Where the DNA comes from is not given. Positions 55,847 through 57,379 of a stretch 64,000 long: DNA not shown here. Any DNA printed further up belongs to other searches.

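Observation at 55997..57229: AT-rich, horizontally acquired gene with an N-terminal NERD/PD-(D/E)xK-like nuclease motif placed directly after the opp operon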

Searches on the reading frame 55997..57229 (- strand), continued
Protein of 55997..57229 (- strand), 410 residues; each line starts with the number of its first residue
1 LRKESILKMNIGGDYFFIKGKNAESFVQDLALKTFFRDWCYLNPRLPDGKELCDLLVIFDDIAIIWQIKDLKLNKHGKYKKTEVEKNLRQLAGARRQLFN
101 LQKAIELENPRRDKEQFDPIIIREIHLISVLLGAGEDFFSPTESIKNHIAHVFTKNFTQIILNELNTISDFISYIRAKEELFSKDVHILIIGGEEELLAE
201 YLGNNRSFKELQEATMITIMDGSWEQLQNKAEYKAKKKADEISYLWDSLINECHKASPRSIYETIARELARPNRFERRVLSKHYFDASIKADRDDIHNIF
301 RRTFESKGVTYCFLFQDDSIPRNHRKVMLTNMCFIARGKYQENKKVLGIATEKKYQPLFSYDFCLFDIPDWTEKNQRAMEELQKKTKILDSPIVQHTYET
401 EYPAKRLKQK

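Call 62: get_annotated_region(hit=H9, flank=7000)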
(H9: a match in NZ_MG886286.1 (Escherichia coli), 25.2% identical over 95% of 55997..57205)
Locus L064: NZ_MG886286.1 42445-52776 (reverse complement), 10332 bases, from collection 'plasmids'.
description: Escherichia coli strain ECSIC9 plasmid pECSIC9, complete sequence
organism: Escherichia coli (NCBI taxid 562)
taxonomy: Bacteria; Pseudomonadota; Gammaproteobacteria; Enterobacterales; Enterobacteriaceae; Escherichia; Escherichia coli
host: -; source: dog,urine; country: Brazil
typing (MOB-suite, as given by PLSDB): conjugative; replicon IncN; relaxase MOBF; mating-pair formation MPF_T
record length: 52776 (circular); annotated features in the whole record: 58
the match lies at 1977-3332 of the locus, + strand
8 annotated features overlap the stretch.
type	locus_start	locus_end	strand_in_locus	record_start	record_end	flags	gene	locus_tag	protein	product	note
CDS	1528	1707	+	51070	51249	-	-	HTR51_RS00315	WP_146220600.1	hypothetical protein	-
CDS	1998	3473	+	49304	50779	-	-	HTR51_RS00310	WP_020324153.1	SEC-C metal-binding domain-containing protein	-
CDS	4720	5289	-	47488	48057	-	-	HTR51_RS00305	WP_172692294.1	recombinase family protein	GO:0006310 - DNA recombination [Evidence IEA]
CDS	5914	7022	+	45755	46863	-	-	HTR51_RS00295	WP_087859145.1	IS3-like element ISKpn20 family transposase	GO:0006313 - DNA transposition [Evidence IEA]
CDS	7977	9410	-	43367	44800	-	-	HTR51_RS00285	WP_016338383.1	DNA cytosine methyltransferase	-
CDS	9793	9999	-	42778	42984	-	-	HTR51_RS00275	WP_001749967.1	hypothetical protein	-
CDS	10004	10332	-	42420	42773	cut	-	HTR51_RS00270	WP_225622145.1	restriction endonuclease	-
CDS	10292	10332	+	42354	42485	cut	-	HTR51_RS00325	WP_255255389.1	hypothetical protein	-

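Call 64: get_annotated_region(hit=H2, flank=8000)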
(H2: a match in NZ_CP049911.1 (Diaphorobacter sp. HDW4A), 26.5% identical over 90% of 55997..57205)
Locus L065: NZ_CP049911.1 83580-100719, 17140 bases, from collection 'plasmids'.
description: Diaphorobacter sp. HDW4A plasmid p_unnamed1, complete sequence
organism: Diaphorobacter sp. HDW4A (NCBI taxid 2714924)
taxonomy: Bacteria; Pseudomonadota; Betaproteobacteria; Burkholderiales; Comamonadaceae; Diaphorobacter; Diaphorobacter sp. HDW4A
host: -; source: Hydrophilus acuminatus,single bacterial strain; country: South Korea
typing (MOB-suite, as given by PLSDB): non-mobilizable
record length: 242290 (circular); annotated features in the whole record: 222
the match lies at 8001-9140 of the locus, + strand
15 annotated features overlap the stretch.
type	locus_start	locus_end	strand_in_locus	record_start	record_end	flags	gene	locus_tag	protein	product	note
CDS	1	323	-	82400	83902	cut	-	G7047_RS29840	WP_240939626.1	efflux transporter outer membrane subunit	GO:0006810 - transport [Evidence IEA]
CDS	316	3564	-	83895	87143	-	-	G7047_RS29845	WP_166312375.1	multidrug efflux RND transporter permease subunit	GO:0055085 - transmembrane transport [Evidence IEA]; GO:0042908 - xenobiotic transport [Evidence IEA]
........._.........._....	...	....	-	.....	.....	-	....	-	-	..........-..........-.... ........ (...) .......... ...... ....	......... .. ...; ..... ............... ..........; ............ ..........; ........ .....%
CDS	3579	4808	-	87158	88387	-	-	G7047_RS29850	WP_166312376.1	efflux RND transporter periplasmic adaptor subunit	GO:0006810 - transport [Evidence IEA]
CDS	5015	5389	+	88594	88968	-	-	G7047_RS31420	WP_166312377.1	TetR/AcrR family transcriptional regulator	GO:0006355 - regulation of DNA-templated transcription [Evidence IEA]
CDS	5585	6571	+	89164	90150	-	-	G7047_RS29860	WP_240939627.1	DUF4113 domain-containing protein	-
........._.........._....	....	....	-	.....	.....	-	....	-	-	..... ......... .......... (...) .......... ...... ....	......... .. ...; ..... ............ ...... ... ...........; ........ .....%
predicted_resistance_gene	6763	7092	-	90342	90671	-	qac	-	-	Qac-pB8 family quaternary ammonium compound efflux SMR transporter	predicted by amrfinderplus; class QUATERNARY AMMONIUM; identity 99.09%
CDS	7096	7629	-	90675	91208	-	-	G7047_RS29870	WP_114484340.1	TetR/AcrR family transcriptional regulator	-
CDS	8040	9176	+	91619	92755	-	-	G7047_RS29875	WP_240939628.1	hypothetical protein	-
CDS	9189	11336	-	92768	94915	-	-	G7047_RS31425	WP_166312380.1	SEC-C metal-binding domain-containing protein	-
CDS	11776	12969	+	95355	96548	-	-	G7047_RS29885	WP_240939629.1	hypothetical protein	-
CDS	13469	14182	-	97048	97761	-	-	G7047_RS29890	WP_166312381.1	Crp/Fnr family transcriptional regulator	GO:0006355 - regulation of DNA-templated transcription [Evidence IEA]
CDS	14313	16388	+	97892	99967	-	-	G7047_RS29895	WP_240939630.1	TonB-dependent receptor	-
CDS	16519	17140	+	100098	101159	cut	-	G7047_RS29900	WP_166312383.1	ABC transporter substrate-binding protein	-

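Call 74: search_dna_similar(query=L064:1998-3470:+, collection=plasmids, mode=protein, max_evalue=1, max_rows=60, rows=spread)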
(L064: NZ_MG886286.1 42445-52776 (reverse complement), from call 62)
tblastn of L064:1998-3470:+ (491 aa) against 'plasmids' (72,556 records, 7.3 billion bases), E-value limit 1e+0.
Records with a match: 755; places in all: 805; records where one place covers at least 80% of the query: 120.
Best place of each record, by identity: >=99% 90; 95-99% 5; 80-90% 24; 60-80% 292; <60% 344.
By first word of the organism name: Klebsiella 286; Xanthomonas 122; Escherichia 36; Pseudomonas 32; Agrobacterium 28; Enterococcus 23; Citrobacter 19; Providencia 15; Aeromonas 12; Azospirillum 12; and 69 more.
By predicted mobility (MOB-suite, as given by PLSDB): conjugative 442; non-mobilizable 241; mobilizable 72.
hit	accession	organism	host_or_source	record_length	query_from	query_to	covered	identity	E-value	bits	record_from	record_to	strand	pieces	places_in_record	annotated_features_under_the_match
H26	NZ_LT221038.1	Yersinia pseudotuberculosis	-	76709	1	491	100%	100.0%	0e+0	980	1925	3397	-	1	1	SEC-C metal-binding domain-containing protein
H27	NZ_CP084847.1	Klebsiella pneumoniae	Water,Whole organism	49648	1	491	100%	100.0%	0e+0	979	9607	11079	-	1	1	SEC-C metal-binding domain-containing protein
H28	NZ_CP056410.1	Citrobacter sp. RHBSTW-00535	culture,Wastewater effluent sample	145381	1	491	100%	100.0%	0e+0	979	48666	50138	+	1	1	SEC-C metal-binding domain-containing protein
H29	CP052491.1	Klebsiella pneumoniae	Homo sapiens,blood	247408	1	491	100%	100.0%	0e+0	979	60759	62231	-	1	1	hypothetical protein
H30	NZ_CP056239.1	Citrobacter freundii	culture,Wastewater effluent sample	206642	1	491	100%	100.0%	0e+0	979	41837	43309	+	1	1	SEC-C metal-binding domain-containing protein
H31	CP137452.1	Klebsiella pneumoniae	Homo sapiens,whole organism,urine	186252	1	491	100%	99.8%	0e+0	979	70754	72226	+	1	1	SEC-C metal-binding domain-containing protein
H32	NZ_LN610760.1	Citrobacter freundii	Homo sapiens,clinical isolate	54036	1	491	100%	99.8%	0e+0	975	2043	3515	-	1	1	hypothetical protein | SEC-C metal-binding domain-containing protein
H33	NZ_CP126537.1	Citrobacter freundii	Homo sapiens,Patients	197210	1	408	83%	100.0%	0e+0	809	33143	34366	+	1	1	hypothetical protein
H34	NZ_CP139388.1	Klebsiella aerogenes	Homo sapiens,blood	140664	10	447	89%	32.0%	1e-50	193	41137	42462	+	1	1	hypothetical protein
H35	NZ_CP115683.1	Klebsiella oxytoca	Homo sapiens,blood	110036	7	406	81%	27.7%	3e-26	120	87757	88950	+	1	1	hypothetical protein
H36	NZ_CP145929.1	Providencia huaxiensis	Homo sapiens,urine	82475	10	388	77%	27.3%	2e-24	115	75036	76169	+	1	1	hypothetical protein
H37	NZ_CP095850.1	Hymenobacter sublimis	single cell,air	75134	13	230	44%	25.8%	5e-8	64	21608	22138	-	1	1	hypothetical protein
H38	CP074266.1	Salmonella enterica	environmental,surface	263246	390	486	20%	32.0%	2e-2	45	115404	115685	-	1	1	YecA family protein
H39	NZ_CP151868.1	Bacillus thuringiensis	tobacco,mixed culture,leaves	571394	416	488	15%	32.9%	1e-1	42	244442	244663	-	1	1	secA: preprotein translocase subunit SecA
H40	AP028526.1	Serratia marcescens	Homo sapiens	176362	425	486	13%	38.5%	5e-2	44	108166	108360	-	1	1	yecA: hypothetical protein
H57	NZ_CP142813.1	Enterococcus faecalis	-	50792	438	486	10%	46.9%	3e-2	45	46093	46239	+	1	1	SEC-C metal-binding domain-containing protein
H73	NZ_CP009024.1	Xanthomonas citri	Citrus sinensis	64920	461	486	5%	61.5%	4e-1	41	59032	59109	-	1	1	none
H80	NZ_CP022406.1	Clostridium sporogenes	-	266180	468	486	4%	78.9%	5e-2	44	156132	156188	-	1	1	SEC-C metal-binding domain-containing protein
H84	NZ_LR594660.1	Variovorax sp. PBL-H6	linuron-contaminated soil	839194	469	488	4%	70.0%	8e-2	44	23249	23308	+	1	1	secA: preprotein translocase subunit SecA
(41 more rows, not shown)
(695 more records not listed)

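Call 75: get_annotated_region(hit=H57, flank=3000)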
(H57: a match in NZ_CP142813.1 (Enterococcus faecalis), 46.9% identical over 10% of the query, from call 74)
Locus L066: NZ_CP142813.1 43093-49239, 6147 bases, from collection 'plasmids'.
description: Enterococcus faecalis strain JF1A-4353 plasmid pJF1A-4353-3, complete sequence
organism: Enterococcus faecalis (NCBI taxid 1351)
taxonomy: Bacteria; Bacillota; Bacilli; Lactobacillales; Enterococcaceae; Enterococcus; Enterococcus faecalis
host: -; source: -; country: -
typing (MOB-suite, as given by PLSDB): mobilizable; replicon rep_cluster_1027; relaxase MOBC
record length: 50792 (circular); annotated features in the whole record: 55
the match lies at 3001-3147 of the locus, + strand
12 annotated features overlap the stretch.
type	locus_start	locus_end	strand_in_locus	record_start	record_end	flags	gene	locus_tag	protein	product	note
CDS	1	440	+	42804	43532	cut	-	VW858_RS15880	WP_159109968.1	hypothetical protein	-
CDS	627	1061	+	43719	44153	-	-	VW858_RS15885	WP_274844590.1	hypothetical protein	-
CDS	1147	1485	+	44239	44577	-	-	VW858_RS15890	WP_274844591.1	hypothetical protein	-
CDS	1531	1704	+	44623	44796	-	-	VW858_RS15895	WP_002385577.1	hypothetical protein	-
CDS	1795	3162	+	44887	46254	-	-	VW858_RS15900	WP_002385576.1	SEC-C metal-binding domain-containing protein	-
CDS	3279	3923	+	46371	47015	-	-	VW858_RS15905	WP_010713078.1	recombinase family protein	GO:0006310 - DNA recombination [Evidence IEA]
CDS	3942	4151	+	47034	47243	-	-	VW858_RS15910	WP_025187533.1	hypothetical protein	-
CDS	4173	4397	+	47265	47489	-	-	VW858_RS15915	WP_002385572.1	hypothetical protein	-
CDS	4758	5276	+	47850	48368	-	-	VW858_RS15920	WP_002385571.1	hypothetical protein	-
CDS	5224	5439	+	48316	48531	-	-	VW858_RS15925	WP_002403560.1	hypothetical protein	-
CDS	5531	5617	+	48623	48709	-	-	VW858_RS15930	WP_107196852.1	type I toxin-antitoxin system Fst family toxin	-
CDS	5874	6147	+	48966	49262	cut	-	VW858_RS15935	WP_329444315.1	type III secretion system protein PrgN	-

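Call 76: get_annotated_region(hit=H80, flank=3000)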
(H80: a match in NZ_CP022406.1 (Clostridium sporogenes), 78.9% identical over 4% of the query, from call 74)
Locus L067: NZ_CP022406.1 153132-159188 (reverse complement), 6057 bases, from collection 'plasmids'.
description: Clostridium sporogenes strain AM553 plasmid unnamed1, complete sequence
organism: Clostridium sporogenes (NCBI taxid 1509)
taxonomy: Bacteria; Bacillota; Clostridia; Eubacteriales; Clostridiaceae; Clostridium; Clostridium sporogenes
host: -; source: -; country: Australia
typing (MOB-suite, as given by PLSDB): non-mobilizable; replicon rep_cluster_1536; mating-pair formation MPF_T
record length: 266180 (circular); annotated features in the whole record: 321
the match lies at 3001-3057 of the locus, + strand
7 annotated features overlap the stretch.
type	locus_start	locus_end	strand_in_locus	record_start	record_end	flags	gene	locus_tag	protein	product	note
CDS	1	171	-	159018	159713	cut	cas6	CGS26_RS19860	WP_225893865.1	CRISPR-associated endoribonuclease Cas6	GO:0043571 - maintenance of CRISPR repeat elements [Evidence IEA]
CDS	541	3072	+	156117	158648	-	-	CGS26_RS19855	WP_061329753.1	SEC-C metal-binding domain-containing protein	-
CDS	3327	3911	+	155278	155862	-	-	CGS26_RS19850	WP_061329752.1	hypothetical protein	-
CDS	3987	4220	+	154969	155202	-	-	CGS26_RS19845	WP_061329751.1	hypothetical protein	-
CDS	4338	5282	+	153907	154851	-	-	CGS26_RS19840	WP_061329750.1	SPFH domain-containing protein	-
CDS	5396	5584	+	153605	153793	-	-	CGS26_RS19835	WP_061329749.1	hypothetical protein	-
CDS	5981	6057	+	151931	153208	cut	iscB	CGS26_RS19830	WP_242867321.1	RNA-guided endonuclease IscB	-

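Call 92: find_encoding_contigs(protein=P0009, flank=6000, max_places=1)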
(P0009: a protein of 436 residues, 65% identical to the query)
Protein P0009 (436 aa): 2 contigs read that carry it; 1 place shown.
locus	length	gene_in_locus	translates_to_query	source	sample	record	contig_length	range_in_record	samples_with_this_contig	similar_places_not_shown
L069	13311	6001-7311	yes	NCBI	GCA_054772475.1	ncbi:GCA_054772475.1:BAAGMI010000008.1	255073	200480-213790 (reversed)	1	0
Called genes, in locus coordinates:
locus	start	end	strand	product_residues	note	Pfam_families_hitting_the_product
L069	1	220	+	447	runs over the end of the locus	PF01420:Methylase_S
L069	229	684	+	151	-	PF18731:HEPN_Swt1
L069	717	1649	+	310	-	PF14088:DUF4268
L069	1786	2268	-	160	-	-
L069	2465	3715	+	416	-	PF13814:Replic_Relax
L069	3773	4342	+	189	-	-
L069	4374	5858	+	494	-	PF02534:T4SS-DNA_transf, PF10412:TrwB_AAD_bind, PF01935:DUF87 (weak), PF12696:TraG-D_C (weak)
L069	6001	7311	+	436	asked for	PF02810:SEC-C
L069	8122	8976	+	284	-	PF01135:PCMT, PF01209:Ubie_methyltran, PF02353:CMAS, PF13489:Methyltransf_23, PF13847:Methyltransf_31, PF08241:Methyltransf_11, PF08242:Methyltransf_12, PF13649:Methyltransf_25, +7 more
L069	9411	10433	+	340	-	PF09952:AbiEi_2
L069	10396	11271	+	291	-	-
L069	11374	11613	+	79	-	-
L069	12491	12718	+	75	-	-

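Call 93: find_encoding_contigs(protein=P0059, flank=6000, max_places=1)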
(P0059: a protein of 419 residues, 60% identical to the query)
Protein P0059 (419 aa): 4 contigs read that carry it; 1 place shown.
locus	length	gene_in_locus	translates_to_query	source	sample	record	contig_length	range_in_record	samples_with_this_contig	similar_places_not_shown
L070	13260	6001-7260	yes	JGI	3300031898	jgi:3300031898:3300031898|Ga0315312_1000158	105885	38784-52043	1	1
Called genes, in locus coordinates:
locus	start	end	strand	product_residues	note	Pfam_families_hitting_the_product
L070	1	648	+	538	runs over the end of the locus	PF01935:DUF87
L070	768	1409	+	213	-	-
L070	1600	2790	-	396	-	PF00082:Peptidase_S8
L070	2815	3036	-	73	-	-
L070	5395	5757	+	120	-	-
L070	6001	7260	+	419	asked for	-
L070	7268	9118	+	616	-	-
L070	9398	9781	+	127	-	PF24709:DUF7670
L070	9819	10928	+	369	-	PF24709:DUF7670 (weak)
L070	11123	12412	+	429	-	PF04055:Radical_SAM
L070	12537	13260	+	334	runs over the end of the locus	PF02646:RmuC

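Call 94: find_encoding_contigs(protein=P0083, flank=6000, max_places=1)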
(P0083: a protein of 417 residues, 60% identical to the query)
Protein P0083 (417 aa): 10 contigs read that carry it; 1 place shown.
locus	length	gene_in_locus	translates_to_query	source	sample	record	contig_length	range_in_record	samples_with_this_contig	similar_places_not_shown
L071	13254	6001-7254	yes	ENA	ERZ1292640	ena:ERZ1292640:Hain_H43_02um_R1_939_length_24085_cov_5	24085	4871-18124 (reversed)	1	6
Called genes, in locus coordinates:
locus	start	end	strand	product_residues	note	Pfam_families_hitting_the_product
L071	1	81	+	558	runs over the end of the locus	-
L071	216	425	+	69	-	PF01176:eIF-1a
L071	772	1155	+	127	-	PF00416:Ribosomal_S13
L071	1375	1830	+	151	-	PF00411:Ribosomal_S11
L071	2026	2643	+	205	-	PF00163:Ribosomal_S4, PF01479:S4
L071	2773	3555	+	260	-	PF01193:RNA_pol_L, PF01000:RNA_pol_A_bac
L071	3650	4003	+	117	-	PF01196:Ribosomal_L17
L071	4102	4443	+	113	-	PF00572:Ribosomal_L13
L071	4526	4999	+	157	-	PF00380:Ribosomal_S9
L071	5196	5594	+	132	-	PF09997:DUF2238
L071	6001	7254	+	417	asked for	-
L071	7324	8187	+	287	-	-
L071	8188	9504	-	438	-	PF00239:Resolvase, PF07508:Recombinase, PF13408:Zn_ribbon_recom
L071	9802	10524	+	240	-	-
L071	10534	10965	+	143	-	-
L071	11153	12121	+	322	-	PF00145:DNA_methylase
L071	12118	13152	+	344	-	-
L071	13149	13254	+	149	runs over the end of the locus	PF03852:Vsr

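Call 95: find_encoding_contigs(protein=P0050, flank=6000, max_places=1)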
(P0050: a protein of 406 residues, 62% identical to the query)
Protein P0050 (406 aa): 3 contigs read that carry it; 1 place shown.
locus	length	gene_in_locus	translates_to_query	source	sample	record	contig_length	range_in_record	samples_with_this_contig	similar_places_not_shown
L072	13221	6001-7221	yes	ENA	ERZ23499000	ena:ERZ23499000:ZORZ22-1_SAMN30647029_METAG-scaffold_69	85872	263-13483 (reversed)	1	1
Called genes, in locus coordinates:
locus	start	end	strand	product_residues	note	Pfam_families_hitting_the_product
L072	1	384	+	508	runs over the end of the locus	PF12072:RNase_Y_N, PF00013:KH_1, PF08668:HDOD (faint), PF01966:HD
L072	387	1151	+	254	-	PF00149:Metallophos, PF13277:YmdB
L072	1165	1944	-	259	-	PF02146:SIR2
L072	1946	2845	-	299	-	PF17827:PrmC_N, PF05175:MTS, PF06325:PrmA, PF12847:Methyltransf_18 (weak), PF08242:Methyltransf_12, PF13649:Methyltransf_25, PF13847:Methyltransf_31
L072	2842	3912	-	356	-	PF03462:PCRF, PF00472:RF-1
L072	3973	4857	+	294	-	PF01937:ARMT1-like_dom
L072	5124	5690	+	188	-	PF09335:VTT_dom (weak)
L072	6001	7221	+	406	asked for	-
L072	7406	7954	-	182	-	PF02482:Ribosomal_S30AE, PF16321:Ribosom_S30AE_C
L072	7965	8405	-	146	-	PF00156:Pribosyltran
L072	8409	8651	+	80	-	-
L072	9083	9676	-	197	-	PF10469:AKAP7_NLS, PF02834:LigT_PEase, PF13563:2_5_RNA_ligase2, PF02834:LigT_PEase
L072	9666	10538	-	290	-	PF04909:Amidohydro_2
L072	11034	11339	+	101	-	PF01910:Thiamine_BP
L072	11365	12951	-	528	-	PF12706:Lactamase_B_2 (weak), PF07521:RMMBL (weak)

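Call 96: search_protein_families(library=padloc, proteins=[P0232, P0208, P0170, P0222, P0185, P0130, P0201, P0192, P0195, P0265], max_evalue=0.001)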
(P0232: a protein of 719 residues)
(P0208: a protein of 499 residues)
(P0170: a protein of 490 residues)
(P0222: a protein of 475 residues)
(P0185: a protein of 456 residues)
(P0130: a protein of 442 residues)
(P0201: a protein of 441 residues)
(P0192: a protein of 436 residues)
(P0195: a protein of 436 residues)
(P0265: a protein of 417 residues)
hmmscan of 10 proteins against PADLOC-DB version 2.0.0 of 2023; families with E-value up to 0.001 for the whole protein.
P0232 (719 aa): 0 families

P0208 (499 aa): 0 families

P0170 (490 aa): 0 families

P0222 (475 aa): 0 families

P0185 (456 aa): 0 families

P0130 (442 aa): 0 families

P0201 (441 aa): 0 families

P0192 (436 aa): 0 families

P0195 (436 aa): 0 families

P0265 (417 aa): 0 families

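Call 98: find_related_loci(query=A1, collection=viral_contigs, flank=8000)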
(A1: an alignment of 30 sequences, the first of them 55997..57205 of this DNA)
Query A1 (402 aa) in viral_contigs; peptide patterns used: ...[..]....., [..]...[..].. (x = any residue, [..] = any of these).
57 stretches matched a pattern; 1 encode a relative of the query (tblastn E <= 1e-3); 1 distinct loci.
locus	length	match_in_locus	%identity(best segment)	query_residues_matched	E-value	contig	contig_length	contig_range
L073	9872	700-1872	56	7-397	2e-139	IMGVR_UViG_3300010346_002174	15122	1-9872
